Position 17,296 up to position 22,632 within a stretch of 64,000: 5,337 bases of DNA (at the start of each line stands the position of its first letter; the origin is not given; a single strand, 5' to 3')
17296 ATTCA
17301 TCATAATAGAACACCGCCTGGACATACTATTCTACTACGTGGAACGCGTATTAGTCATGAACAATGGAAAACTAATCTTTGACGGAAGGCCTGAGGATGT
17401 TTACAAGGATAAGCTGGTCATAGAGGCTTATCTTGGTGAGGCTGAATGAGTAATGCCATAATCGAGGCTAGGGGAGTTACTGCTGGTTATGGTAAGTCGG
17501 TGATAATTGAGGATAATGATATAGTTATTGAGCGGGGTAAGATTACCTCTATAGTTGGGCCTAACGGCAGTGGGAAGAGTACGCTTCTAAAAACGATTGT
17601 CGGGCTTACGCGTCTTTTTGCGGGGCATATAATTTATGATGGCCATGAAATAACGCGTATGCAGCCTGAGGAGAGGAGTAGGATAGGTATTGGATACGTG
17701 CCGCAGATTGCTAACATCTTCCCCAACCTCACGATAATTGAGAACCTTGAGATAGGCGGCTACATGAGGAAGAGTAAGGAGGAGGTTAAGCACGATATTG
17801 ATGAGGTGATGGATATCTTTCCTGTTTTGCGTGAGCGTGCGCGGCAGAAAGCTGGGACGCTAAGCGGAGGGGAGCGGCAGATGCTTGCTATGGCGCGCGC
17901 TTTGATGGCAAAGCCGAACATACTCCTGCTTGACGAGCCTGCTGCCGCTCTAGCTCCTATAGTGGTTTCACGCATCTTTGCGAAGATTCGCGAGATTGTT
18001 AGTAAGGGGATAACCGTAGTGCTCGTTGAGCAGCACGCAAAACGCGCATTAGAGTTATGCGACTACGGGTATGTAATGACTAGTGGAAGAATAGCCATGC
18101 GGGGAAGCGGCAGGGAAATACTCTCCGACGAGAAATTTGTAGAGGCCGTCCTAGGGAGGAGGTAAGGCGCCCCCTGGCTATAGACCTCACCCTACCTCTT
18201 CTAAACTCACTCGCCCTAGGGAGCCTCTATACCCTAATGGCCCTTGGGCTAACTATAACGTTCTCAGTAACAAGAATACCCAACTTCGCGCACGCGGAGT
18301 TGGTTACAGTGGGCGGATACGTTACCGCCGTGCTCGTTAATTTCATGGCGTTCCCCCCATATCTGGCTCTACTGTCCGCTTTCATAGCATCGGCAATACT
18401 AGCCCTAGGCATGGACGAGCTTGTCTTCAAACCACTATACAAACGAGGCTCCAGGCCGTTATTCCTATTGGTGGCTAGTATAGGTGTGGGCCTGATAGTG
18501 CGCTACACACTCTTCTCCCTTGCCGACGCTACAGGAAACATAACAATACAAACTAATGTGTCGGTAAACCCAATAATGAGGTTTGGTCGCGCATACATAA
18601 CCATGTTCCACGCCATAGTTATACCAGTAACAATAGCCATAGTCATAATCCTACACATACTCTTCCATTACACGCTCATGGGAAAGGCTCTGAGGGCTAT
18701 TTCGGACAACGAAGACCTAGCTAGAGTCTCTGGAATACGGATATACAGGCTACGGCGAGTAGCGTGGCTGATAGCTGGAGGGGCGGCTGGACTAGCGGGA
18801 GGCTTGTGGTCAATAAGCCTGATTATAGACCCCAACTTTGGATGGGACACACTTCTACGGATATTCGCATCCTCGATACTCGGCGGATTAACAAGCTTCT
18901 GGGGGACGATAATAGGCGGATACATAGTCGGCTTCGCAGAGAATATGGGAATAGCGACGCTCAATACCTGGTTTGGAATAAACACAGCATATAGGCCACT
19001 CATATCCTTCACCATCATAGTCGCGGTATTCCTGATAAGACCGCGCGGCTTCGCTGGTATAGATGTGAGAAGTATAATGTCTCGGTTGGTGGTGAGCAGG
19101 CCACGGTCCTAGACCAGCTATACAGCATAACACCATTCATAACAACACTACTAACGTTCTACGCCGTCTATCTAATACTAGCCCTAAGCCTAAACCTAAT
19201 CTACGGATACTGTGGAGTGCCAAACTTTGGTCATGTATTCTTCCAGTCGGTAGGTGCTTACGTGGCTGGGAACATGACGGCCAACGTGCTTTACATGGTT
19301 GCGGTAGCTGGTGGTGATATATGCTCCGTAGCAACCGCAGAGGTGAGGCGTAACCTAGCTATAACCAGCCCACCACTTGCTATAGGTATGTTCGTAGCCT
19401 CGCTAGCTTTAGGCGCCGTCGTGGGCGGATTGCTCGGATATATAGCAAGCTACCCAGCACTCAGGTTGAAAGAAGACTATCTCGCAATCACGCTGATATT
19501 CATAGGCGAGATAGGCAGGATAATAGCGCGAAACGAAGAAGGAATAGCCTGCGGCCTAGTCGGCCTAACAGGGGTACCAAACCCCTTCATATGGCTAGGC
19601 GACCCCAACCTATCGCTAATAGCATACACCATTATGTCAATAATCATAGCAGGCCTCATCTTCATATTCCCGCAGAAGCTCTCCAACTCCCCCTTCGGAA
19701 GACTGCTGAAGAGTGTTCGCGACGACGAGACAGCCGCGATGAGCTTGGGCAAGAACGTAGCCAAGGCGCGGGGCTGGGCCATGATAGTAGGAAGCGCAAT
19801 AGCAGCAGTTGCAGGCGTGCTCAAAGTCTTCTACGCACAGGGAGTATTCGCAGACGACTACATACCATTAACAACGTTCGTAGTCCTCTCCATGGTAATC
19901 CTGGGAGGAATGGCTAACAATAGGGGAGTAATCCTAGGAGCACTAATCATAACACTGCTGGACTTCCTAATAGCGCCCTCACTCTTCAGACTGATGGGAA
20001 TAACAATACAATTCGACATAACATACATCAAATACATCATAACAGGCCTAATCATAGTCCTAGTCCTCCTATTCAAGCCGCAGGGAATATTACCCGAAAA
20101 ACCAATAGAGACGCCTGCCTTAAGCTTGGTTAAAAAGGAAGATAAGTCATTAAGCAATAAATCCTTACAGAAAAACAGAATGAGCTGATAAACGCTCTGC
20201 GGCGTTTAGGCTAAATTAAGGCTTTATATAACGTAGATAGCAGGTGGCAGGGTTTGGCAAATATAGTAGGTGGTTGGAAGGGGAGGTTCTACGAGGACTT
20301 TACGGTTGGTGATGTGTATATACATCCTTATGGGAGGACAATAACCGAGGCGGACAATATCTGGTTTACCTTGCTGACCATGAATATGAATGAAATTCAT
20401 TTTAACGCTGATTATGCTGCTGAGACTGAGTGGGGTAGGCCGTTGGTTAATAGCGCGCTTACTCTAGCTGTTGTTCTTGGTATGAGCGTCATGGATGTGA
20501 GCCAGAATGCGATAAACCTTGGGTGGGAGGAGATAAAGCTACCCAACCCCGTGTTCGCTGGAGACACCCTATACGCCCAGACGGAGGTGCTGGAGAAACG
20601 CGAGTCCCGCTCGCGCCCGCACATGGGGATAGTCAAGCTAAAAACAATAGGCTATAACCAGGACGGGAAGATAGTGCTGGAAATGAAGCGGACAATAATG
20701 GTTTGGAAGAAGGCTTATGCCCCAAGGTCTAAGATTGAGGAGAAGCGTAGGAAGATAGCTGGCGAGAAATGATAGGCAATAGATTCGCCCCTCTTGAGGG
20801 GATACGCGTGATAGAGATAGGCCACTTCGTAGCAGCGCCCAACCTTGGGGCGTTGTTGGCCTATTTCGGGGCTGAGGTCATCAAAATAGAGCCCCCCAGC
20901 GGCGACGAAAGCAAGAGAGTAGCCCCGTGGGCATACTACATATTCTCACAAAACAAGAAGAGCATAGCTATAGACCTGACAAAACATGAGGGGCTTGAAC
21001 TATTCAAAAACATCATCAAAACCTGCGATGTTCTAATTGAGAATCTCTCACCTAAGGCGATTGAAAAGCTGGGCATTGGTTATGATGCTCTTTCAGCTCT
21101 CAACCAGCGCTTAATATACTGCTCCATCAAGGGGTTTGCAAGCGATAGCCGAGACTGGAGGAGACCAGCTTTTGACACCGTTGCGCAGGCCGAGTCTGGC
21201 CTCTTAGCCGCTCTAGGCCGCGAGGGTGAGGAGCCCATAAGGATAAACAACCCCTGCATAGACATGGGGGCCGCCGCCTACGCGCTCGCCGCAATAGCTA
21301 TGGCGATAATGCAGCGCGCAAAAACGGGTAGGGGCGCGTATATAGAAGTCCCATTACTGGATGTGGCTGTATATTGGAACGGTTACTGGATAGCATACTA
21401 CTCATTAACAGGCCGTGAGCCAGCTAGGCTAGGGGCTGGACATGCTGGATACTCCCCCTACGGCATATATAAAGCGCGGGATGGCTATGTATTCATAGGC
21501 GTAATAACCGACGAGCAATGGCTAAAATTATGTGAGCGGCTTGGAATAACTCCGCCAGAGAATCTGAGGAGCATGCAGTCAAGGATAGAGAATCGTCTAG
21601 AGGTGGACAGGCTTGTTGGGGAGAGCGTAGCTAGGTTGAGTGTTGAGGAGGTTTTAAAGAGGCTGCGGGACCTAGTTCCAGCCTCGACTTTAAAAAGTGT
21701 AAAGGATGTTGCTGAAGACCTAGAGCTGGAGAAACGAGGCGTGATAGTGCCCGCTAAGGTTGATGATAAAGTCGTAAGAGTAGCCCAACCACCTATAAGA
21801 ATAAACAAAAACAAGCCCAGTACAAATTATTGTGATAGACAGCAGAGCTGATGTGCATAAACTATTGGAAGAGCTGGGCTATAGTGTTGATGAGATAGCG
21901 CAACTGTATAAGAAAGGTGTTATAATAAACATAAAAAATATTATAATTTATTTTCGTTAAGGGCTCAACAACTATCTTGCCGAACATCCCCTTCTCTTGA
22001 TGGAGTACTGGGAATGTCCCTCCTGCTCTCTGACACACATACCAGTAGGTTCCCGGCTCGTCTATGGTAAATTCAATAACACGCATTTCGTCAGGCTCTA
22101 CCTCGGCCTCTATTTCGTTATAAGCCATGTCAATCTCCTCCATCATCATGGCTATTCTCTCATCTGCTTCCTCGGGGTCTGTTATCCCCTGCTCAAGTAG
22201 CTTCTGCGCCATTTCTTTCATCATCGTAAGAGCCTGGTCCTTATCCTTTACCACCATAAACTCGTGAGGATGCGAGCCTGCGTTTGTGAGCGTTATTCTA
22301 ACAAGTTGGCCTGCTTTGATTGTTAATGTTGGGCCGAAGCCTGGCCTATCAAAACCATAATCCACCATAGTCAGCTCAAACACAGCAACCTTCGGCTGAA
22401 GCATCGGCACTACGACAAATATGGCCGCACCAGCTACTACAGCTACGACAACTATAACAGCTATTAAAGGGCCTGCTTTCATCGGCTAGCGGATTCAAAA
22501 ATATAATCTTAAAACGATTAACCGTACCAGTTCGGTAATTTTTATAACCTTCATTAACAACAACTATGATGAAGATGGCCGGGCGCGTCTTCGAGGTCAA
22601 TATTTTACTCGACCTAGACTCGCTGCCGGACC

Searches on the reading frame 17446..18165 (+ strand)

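Call 92: search_protein_families(library=pfam, proteins=[window:17446-18165:+], max_evalue=0.001)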
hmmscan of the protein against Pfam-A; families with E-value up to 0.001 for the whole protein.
window:17446-18165:+ (239 aa): 7 families
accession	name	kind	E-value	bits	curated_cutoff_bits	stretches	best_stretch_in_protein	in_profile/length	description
PF00005.33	ABC_tran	-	9.9e-35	120.6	25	1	25-166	5-136/137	ABC transporter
PF13304.12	AAA_21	-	2.2e-10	41.5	27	1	33-79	1-46/304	AAA domain, putative AbiEii toxin, Type IV TA system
PF02463.25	SMC_N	-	1.3e-08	35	40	1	31-51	24-44/220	RecF/RecN/SMC N terminal domain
PF09818.15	ABC_ATPase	-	2.2e-06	27.3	23.2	0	27-69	76-114/283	P-loop domain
PF13476.12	AAA_23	-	4e-05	24.8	27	1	23-51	12-39/201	AAA domain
PF13555.12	AAA_29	-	4.5e-05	23.5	27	1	24-49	15-40/61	P-loop containing region of AAA domain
PF13175.12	AAA_15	-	0.00051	20.2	32.1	0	31-52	24-44/374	AAA ATPase domain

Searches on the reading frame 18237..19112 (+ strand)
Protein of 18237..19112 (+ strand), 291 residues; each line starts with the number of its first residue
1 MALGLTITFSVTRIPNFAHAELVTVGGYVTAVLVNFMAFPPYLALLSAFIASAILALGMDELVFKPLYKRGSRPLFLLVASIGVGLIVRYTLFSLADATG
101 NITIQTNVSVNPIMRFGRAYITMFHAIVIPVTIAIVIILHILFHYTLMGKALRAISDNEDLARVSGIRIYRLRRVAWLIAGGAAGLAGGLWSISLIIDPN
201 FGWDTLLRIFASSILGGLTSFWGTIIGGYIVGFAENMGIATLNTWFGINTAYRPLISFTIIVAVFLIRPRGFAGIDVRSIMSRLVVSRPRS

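Call 92: search_protein_families(library=pfam, proteins=[window:18237-19112:+], max_evalue=0.001)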
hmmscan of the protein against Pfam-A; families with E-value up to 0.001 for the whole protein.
window:18237-19112:+ (291 aa): 1 family
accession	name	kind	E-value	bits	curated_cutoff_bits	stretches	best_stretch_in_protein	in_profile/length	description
PF02653.21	BPD_transp_2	-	2.5e-38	132.2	26.8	1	1-264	15-268/269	Branched-chain amino acid transport system / permease component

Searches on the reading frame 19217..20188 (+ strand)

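Call 92: search_protein_families(library=pfam, proteins=[window:19217-20188:+], max_evalue=0.001)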
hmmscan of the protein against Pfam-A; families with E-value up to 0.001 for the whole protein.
window:19217-20188:+ (323 aa): 1 family
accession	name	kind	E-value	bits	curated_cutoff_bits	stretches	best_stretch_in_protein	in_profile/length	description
PF02653.21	BPD_transp_2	-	3.4e-31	108.8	26.8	1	1-284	28-269/269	Branched-chain amino acid transport system / permease component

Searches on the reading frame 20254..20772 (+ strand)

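Call 93: search_protein_families(library=pfam, proteins=[window:20254-20772:+], max_evalue=0.001)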
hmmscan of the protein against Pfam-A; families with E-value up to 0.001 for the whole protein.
window:20254-20772:+ (172 aa): 3 families
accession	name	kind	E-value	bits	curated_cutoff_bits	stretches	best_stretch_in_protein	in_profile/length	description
PF19315.5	MC_hydratase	-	5.4e-21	75.5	26.5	1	9-153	20-167/353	Mesaconyl-CoA hydratase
PF01575.25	MaoC_dehydratas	-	5.1e-19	68.5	27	1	18-128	6-116/123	MaoC like domain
PF13452.11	FAS1_DH_region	-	0.00017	22.2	22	1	43-143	27-131/132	FAS1-like, dehydratase domain region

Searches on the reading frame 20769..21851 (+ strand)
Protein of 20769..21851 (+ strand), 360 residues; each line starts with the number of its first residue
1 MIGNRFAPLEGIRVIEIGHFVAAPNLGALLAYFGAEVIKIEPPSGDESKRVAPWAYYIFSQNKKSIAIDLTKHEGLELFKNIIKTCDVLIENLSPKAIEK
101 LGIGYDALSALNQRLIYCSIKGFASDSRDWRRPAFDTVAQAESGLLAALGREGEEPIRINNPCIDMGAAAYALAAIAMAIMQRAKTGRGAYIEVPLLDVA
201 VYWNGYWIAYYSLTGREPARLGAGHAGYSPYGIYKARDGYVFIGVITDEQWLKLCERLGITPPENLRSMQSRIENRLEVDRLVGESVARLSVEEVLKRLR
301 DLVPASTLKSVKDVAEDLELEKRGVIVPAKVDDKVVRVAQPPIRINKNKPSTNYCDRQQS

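Call 93: search_protein_families(library=pfam, proteins=[window:20769-21851:+], max_evalue=0.001)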
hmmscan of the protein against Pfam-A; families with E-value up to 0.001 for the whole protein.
window:20769-21851:+ (360 aa): 1 family
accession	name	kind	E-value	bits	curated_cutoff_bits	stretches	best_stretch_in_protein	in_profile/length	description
PF02515.22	CoA_transf_3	-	8.6e-93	311.8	23.3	1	9-349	1-352/366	CoA-transferase family III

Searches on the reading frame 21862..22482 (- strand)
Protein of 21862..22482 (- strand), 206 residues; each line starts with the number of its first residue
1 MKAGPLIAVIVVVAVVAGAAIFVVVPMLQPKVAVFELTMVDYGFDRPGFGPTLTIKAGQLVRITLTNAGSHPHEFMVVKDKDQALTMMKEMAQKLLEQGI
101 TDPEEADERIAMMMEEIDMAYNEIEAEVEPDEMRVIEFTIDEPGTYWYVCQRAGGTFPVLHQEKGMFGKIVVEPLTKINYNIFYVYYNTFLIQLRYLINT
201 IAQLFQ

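Call 93: search_protein_families(library=pfam, proteins=[window:21862-22482:-], max_evalue=0.001)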
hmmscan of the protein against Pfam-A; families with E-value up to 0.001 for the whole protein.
window:21862-22482:- (206 aa): 3 families
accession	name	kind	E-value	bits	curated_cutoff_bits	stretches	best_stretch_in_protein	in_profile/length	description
PF13473.12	Cupredoxin_1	-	1.2e-07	32.1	27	0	23-79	11-63/104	Cupredoxin-like domain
PF07732.21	Cu-oxidase_3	-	2.1e-05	25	21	0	126-174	73-116/119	Multicopper oxidase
PF07731.20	Cu-oxidase_2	-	0.00025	21.3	20.4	0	52-174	34-135/137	Multicopper oxidase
